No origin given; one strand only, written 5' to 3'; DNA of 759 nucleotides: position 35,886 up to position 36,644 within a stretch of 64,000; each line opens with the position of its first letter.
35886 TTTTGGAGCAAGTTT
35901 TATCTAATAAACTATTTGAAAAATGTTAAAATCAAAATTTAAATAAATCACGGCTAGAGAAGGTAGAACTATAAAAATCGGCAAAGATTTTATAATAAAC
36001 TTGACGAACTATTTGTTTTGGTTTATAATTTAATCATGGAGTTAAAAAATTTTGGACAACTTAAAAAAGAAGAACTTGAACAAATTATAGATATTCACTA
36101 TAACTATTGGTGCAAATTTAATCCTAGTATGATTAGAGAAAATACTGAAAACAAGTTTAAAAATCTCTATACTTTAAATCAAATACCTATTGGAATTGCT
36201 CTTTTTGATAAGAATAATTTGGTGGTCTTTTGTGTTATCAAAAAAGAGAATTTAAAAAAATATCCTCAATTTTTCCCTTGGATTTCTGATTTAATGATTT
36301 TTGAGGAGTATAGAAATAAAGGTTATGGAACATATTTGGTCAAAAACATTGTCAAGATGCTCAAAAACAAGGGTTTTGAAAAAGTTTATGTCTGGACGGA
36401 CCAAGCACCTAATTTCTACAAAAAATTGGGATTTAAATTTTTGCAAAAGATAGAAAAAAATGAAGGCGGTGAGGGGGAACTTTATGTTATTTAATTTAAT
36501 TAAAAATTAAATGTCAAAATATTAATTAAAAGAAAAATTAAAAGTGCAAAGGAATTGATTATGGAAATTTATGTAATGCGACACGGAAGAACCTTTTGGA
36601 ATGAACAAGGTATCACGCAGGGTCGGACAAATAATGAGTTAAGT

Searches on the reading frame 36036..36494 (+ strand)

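Call 5: search_protein_families(library=pfam, proteins=[window:36036-36494:+])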
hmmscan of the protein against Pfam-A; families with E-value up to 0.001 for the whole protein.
window:36036-36494:+ (152 aa): 5 families
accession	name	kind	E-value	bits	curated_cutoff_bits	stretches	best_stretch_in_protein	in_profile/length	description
PF00583.31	Acetyltransf_1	-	1.7e-11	44.8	20.7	1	51-133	33-116/116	Acetyltransferase (GNAT) family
PF13508.13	Acetyltransf_7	-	5e-10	40.1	27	1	59-134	11-83/84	Acetyltransferase (GNAT) domain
PF13673.13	Acetyltransf_10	-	6e-07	29.9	23.6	1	57-144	37-118/128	Acetyltransferase (GNAT) domain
PF08445.16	FR47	-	6.4e-06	26.5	22.1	1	83-136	24-80/86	FR47-like protein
PF13527.13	Acetyltransf_9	-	0.0005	20.5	25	0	80-134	72-125/127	Acetyltransferase (GNAT) domain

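Call 47: search_protein_families(library=ncbifam, proteins=[window:36036-36494:+], max_evalue=0.001)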
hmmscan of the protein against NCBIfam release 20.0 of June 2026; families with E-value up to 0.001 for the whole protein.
window:36036-36494:+ (152 aa): 7 families
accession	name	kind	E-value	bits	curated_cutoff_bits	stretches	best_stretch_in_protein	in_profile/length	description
NF005840.0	PRK07757.1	equivalog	1e-07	32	154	1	83-138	69-123/153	N-acetyltransferase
NF040501.1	resist_ArsN2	equivalog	1.1e-07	31.5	125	1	86-137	54-105/133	arsenic resistance N-acetyltransferase ArsN2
NF007807.0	PRK10514.1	equivalog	5.1e-05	23.2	134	1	32-145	34-134/147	acetyltransferase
TIGR01575.1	rimI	equivalog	7.7e-05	22.9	86.4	1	83-136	58-115/132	ribosomal protein S18-alanine N-acetyltransferase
NF003641.0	PRK05279.1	equivalog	0.0003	19.8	344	1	84-135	363-414/441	amino-acid N-acetyltransferase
NF008964.0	PRK12308.1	equivalog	0.00083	17.8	657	0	83-138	530-584/624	argininosuccinate lyase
NF033150.1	AAC_6p_A49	exception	0.00088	19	410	0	52-123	53-119/184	aminoglycoside 6'-N-acetyltransferase AacA49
